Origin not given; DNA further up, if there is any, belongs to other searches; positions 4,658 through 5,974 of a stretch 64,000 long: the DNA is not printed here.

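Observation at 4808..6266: Translationally coupled RhuM-like protein and Doc/Fic toxin form an atypical toxin-antitoxin-like module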

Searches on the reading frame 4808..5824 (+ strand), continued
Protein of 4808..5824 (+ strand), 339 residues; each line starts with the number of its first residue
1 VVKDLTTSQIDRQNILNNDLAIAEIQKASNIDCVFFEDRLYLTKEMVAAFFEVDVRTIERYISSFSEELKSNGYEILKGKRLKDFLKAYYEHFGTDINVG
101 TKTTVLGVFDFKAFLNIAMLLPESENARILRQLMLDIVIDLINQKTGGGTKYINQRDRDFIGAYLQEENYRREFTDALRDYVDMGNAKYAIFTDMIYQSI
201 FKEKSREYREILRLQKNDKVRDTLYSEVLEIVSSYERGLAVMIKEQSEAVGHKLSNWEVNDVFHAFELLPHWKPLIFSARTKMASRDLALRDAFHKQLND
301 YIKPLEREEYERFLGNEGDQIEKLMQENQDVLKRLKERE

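Call 18: search_dna_similar(query=window:4808-5824:+, collection=plasmids, mode=protein, max_rows=40, rows=spread, max_evalue=0.001)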
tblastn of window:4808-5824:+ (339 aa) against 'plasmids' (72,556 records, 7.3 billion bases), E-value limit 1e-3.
Records with a match: 5; places in all: 5; records where one place covers at least 80% of the query: 1.
Best place of each record, by identity: <60% 5.
By first word of the organism name: Clostridium 3; Ilyobacter 1; Bacillus 1.
By predicted mobility (MOB-suite, as given by PLSDB): non-mobilizable 5.
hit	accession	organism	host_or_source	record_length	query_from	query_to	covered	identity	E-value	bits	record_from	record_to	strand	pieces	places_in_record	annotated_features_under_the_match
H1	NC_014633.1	Ilyobacter polytropus DSM 2926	marine mud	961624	3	339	99%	58.2%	5e-122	393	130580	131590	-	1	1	DNA-binding protein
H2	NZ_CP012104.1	Bacillus thuringiensis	whole organism,soil sample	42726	32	243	63%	27.2%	2e-12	76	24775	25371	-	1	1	hypothetical protein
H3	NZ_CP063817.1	Clostridium botulinum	Mink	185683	35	243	62%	27.2%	3e-13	78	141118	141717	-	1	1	hypothetical protein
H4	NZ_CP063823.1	Clostridium botulinum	Ham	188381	35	243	62%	26.4%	2e-13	79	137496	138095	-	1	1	hypothetical protein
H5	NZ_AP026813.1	Clostridium tetani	soil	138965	34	137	31%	31.7%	8e-4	49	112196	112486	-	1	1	phage antirepressor KilAC domain-containing protein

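Call 26: find_encoding_contigs(protein=window:4808-5824:+, flank=7000, max_places=8)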
Protein window:4808-5824:+ (339 aa): no gene with exactly this product is on record in the collection.

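Call 27: predict_structure(alignment_id=A1)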
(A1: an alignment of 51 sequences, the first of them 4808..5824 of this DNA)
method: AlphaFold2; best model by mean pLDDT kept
length: 339 residues; sequences in the alignment: 51
mean_pLDDT: 70.2   pTM: 0.44
mean pLDDT of the five models: 70.2, 70.0, 67.7, 64.6, 63.5
residues with pLDDT >= 90: 34; 70-90: 150; 50-70: 97; < 50: 58
segments of 3 or more residues with pLDDT < 50: 147-165, 214-224, 288-305
pLDDT, mean of each block of 10 residues (from residue 1): 61 80 78 86 90 90 91 90 86 62 77 91 84 77 50 42 53 76 68 72 62 46 56 78 88 83 80 64 53 42 50 60 66 49
secondary structure, 60 per line:
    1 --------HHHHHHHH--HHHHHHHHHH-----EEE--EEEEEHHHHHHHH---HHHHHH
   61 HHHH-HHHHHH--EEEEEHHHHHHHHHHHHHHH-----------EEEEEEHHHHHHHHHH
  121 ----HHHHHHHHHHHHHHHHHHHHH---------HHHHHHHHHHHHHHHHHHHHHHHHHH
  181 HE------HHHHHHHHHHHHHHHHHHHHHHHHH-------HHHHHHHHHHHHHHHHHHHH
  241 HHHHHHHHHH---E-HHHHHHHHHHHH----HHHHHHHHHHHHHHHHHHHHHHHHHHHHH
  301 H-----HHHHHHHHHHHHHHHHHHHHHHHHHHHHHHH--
elements in order: H9-16 H19-28 E34-36 E39-43 H44-51 H55-64 H66-71 E74-78 H79-93 E105-110 H111-120 H125-145 H155-181 H189-213 H221-250 H256-267 H272-301 H307-337

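Call 28: search_protein_representatives(protein=window:4808-5824:+)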
Query: 339 residues. Proteins with E-value up to 0.001 (for the whole library): 1233; up to 1e-10: 576; up to 1e-30: 124. The best 150 are listed.
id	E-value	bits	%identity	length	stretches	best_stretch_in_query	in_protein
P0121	1.1e-148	511.1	69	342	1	1-339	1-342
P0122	3.0e-143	493.3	62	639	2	3-339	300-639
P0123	5.6e-112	390.5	54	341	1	2-338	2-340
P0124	1.4e-97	343.2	73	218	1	1-216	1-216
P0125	3.2e-93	328.9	49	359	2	104-338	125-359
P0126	7.5e-93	327.7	50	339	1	2-338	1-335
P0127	1.8e-92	326.5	46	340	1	1-338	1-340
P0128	8.0e-91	321.1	47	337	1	1-338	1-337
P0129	1.6e-83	297.1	48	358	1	1-338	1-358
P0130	2.8e-81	289.7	46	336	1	4-338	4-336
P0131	7.5e-81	288.3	45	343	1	1-337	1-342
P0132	4.2e-80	285.8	44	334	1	1-337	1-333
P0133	1.9e-78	280.4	43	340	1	1-338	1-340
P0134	3.3e-76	273.1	45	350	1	3-326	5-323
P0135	1.8e-75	270.6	70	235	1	89-264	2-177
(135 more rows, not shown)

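Call 31: search_protein_families(library=pfam, alignment_id=A2, max_evalue=1)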
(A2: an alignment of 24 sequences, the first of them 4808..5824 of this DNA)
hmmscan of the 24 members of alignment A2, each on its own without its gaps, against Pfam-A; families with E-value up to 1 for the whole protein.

A. member 1, window:4808-5824:+ (339 aa): 3 families
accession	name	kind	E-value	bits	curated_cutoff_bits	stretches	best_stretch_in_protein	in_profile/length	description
PF13613.12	HTH_Tnp_4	-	0.0044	17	27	1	39-70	17-48/53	Helix-turn-helix of DDE superfamily endonuclease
PF12224.13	Amidoligase_2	-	0.065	13.5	22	0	40-95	135-191/245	Putative amidoligase enzyme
PF14197.11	Cep57_CLD_2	-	0.087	13.4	27.1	1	282-338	13-64/67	Centrosome localisation domain of PPC89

B. families by the number of members that match (of 24 scanned): 46 families (the first 25 are shown)
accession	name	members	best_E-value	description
PF10543.14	ORF6N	9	1.2e-05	ORF6N domain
PF12728.13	HTH_17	3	0.00032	Helix-turn-helix domain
PF13542.12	HTH_Tnp_ISL3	2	0.0058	Helix-turn-helix domain of transposase family ISL3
PF08279.18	HTH_11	2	0.0068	HTH domain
PF11503.13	YNR034W-A-like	2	0.0099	YNR034W-A-like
PF24964.1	DUF7769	2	0.013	Domain of unknown function (DUF7769)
PF13384.12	HTH_23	2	0.037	Homeodomain-like domain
PF14197.11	Cep57_CLD_2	2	0.052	Centrosome localisation domain of PPC89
PF13545.12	HTH_Crp_2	2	0.081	Crp-like helix-turn-helix domain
PF13551.12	HTH_29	2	0.14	Winged helix-turn helix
PF05321.16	HHA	1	0.0027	Haemolysin expression modulating protein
PF13613.12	HTH_Tnp_4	1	0.0044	Helix-turn-helix of DDE superfamily endonuclease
PF10396.14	TrmE_N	1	0.0044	GTP-binding protein TrmE N-terminus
PF02796.21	HTH_7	1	0.013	Helix-turn-helix domain of resolvase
PF16497.10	MHC_I_3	1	0.015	MHC-I family domain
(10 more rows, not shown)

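Call 32: search_solved_structures(query=A2, max_evalue=10, show_alignments=2)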
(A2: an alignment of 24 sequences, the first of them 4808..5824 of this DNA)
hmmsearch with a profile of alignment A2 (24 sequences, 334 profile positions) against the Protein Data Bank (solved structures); distinct sequences matched with E-value up to 10: 3.
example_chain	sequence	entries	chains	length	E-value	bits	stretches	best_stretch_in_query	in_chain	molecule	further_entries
2jbx_A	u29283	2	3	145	0.14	14.3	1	155-245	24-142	M11L PROTEIN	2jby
2o42_A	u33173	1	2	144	0.15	14.2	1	155-246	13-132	M11L protein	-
5i41_B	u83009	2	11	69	0.5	12.5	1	42-91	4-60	Chromosome-anchoring protein RacA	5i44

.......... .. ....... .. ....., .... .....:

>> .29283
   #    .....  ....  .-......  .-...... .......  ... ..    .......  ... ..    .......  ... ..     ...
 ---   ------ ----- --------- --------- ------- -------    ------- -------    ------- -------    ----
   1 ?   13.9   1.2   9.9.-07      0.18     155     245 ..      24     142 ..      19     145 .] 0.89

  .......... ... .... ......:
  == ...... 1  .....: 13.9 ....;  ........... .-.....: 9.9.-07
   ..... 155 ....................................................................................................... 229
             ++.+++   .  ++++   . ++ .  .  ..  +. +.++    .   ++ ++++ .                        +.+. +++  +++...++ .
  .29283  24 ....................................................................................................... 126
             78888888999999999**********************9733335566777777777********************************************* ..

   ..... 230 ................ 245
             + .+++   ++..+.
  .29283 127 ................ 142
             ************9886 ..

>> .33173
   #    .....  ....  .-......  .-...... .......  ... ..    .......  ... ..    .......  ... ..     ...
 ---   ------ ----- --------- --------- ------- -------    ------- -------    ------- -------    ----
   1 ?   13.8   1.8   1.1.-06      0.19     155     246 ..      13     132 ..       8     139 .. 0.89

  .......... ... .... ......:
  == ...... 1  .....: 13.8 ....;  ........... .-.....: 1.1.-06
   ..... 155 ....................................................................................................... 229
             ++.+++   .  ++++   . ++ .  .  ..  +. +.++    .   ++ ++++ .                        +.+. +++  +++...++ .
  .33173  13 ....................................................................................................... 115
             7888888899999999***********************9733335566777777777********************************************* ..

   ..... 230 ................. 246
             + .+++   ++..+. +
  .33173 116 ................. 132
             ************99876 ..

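Call 38: get_annotated_region(hit=H3, flank=3000)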
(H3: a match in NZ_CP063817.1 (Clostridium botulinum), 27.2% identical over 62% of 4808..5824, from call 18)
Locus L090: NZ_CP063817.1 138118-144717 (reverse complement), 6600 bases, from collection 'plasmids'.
description: Clostridium botulinum strain Stockholm plasmid p1, complete sequence
organism: Clostridium botulinum (NCBI taxid 1491)
taxonomy: Bacteria; Bacillota; Clostridia; Eubacteriales; Clostridiaceae; Clostridium; Clostridium botulinum
host: -; source: Mink; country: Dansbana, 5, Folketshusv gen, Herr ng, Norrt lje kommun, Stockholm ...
typing (MOB-suite, as given by PLSDB): non-mobilizable
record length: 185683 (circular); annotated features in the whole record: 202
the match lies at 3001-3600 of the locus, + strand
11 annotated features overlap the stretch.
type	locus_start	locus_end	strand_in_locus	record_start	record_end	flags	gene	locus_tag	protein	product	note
CDS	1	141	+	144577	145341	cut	-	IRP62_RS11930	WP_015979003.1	hypothetical protein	-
CDS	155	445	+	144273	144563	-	-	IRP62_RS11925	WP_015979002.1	hypothetical protein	-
CDS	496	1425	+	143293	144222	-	-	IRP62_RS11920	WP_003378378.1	N-acetylmuramoyl-L-alanine amidase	-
CDS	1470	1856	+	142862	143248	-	-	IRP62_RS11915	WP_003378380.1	hypothetical protein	-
CDS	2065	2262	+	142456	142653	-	-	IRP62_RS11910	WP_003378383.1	antA/AntB antirepressor family protein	-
CDS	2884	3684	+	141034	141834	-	-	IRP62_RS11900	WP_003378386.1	hypothetical protein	-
CDS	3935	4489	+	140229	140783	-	-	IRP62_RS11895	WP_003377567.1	helix-turn-helix transcriptional regulator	-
CDS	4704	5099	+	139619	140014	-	-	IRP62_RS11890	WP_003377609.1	hypothetical protein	-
CDS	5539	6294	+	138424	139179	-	-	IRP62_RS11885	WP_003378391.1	mono-ADP-ribosyltransferase C3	-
predicted_resistance_gene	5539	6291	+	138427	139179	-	c3bot1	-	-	C3 toxin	predicted by amrfinderplus; class ; identity 100.0%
CDS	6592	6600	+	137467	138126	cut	-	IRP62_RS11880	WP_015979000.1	IS607-like element ISCbt3 family transposase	GO:0006313 - DNA transposition [Evidence IEA]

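Call 39: get_annotated_region(hit=H2, flank=3000)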
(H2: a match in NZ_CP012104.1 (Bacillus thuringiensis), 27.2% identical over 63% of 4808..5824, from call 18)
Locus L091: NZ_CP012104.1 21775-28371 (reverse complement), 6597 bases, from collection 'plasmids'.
description: Bacillus thuringiensis strain HS18-1 plasmid pHS18-5, complete sequence
organism: Bacillus thuringiensis (NCBI taxid 1428)
taxonomy: Bacteria; Bacillota; Bacilli; Bacillales; Bacillaceae; Bacillus; Bacillus thuringiensis
host: -; source: whole organism,soil sample; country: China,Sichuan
typing (MOB-suite, as given by PLSDB): non-mobilizable; replicon rep_cluster_1396
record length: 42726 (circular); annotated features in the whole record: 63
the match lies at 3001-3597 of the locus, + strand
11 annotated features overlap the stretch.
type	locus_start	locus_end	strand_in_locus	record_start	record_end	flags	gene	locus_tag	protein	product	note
CDS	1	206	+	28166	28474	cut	-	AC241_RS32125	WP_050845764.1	hypothetical protein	-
CDS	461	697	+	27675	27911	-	-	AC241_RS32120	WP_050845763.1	DUF6440 family protein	-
CDS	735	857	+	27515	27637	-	-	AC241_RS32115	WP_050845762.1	DUF3983 domain-containing protein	-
CDS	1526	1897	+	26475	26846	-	-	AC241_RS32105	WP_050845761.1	ArpU family phage packaging/lysis transcriptional regulator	GO:0006355 - regulation of DNA-templated transcription [Evidence IEA]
CDS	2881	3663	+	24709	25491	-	-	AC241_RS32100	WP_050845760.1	hypothetical protein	-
CDS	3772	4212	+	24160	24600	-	-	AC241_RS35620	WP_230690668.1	hypothetical protein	-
CDS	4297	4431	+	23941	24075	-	-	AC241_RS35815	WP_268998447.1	hypothetical protein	-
CDS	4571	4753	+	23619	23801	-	-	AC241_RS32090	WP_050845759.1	hypothetical protein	-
CDS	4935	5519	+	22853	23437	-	-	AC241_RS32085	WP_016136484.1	recombinase family protein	GO:0006310 - DNA recombination [Evidence IEA]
CDS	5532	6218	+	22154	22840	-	-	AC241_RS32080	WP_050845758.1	nucleotide excision repair endonuclease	-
CDS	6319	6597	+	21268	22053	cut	terS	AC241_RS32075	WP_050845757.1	phage terminase small subunit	-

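Call 41: search_protein_families(library=pfam, proteins=[L090:2884-3681:+, L091:2881-3660:+, L090:3935-4486:+, L091:3772-4209:+], max_evalue=0.1)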
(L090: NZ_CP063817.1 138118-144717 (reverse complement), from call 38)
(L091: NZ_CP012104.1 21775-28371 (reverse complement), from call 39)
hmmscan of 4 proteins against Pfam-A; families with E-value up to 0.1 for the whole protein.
L090:2884-3681:+ (266 aa): 1 family
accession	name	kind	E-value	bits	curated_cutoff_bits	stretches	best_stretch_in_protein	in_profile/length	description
PF10543.14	ORF6N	-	0.00014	22.6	27.8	1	42-110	7-74/86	ORF6N domain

L091:2881-3660:+ (260 aa): 2 families
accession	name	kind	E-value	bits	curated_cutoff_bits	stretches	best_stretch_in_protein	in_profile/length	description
PF10543.14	ORF6N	-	0.00067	20.3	27.8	1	52-120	13-81/86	ORF6N domain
PF05225.22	HTH_psq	-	0.024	14.8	20.4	1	51-74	17-40/45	helix-turn-helix, Psq domain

L090:3935-4486:+ (184 aa): 6 families
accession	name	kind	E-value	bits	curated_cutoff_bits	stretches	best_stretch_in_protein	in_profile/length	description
PF13443.12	HTH_26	-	1.5e-08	35.2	22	1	124-182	2-61/63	Cro/C1-type HTH DNA-binding domain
PF01381.28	HTH_3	-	5.8e-08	33.1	23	1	124-175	1-52/55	Helix-turn-helix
PF12844.13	HTH_19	-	0.0015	18.8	30.2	1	124-179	4-59/64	Helix-turn-helix domain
PF22403.1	DUF6981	-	0.07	13.5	26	1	106-135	54-83/84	Domain of unknown function (DUF6981)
PF23817.1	DUF7188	-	0.087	13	27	0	78-155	57-134/187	Family of unknown function (DUF7188)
PF13693.12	HTH_35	-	0.098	13.1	25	0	123-177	6-57/75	Winged helix-turn-helix DNA-binding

L091:3772-4209:+ (146 aa): 0 families

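Call 49: find_related_loci(query=window:4808-5824:+, collection=viral_contigs, flank=8000)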
Query window:4808-5824:+ (339 aa) in viral_contigs; peptide patterns used: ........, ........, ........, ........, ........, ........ (x = any residue, [..] = any of these).
20 stretches matched a pattern; 16 encode a relative of the query (tblastn E <= 1e-3); 16 distinct loci.
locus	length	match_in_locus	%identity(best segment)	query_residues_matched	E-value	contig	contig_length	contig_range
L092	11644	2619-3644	69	1-339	1e-161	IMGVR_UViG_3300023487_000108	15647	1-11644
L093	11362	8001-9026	62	1-339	1e-140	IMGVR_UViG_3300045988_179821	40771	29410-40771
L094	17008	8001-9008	64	1-339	9e-136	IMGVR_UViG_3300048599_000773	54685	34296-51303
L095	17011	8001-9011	58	3-339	1e-126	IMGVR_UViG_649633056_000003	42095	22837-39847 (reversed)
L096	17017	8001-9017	57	1-339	1e-121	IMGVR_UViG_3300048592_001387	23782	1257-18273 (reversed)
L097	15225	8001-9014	54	3-338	2e-117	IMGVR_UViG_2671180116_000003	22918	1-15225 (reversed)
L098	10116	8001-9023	53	1-337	5e-110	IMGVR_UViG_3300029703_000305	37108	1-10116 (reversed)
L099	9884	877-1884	49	1-338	1e-103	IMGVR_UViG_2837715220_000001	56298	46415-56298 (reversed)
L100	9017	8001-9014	47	1-338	3e-100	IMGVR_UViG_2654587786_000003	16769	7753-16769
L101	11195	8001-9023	50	3-337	4e-96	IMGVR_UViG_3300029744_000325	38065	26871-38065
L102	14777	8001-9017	46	1-339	3e-96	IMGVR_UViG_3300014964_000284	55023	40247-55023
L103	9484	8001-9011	46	1-338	9e-96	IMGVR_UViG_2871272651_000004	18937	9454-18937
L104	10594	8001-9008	46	1-338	8e-96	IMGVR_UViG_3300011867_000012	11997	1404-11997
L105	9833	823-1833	47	1-338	2e-95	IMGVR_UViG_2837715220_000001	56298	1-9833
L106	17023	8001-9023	58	1-339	7e-126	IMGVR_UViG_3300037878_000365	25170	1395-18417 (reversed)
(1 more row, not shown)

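Call 61: search_protein_families(library=padloc, alignment_id=A4, max_evalue=0.00001)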
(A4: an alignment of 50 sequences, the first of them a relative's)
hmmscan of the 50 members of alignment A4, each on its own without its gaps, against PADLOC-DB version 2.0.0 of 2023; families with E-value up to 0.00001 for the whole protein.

A. member 1, L002:9776-11212:- (478 aa): 0 families

B. families by the number of members that match (of 50 scanned): 85 families (the first 25 are shown)
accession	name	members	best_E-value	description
PDLC02178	Drt4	1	4.4e-200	-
PDLC03752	Drt4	1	1.5e-168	DRT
PDLC04925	PDC-S14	1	1.2e-113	-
PDLC03047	REase_I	1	5.6e-112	Type I restriction enzyme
PDLC04526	PDC-M22B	1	4.2e-110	-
PDLC02180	Drt4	1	2.6e-100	-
PDLC04923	PDC-S14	1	1.8e-98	-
PDLC03748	Drt6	1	7e-87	DRT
PDLC02177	Drt4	1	2.3e-78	-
PDLC02179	Drt4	1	9.7e-71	-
PDLC05022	PDC-S45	1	4.7e-67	-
PDLC04521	PDC-M22A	1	7.2e-63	-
PDLC03769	RT_UG30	1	5e-58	DRT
PDLC04922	PDC-S14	1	1.4e-52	-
PDLC03743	AbiK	1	3.4e-45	DRT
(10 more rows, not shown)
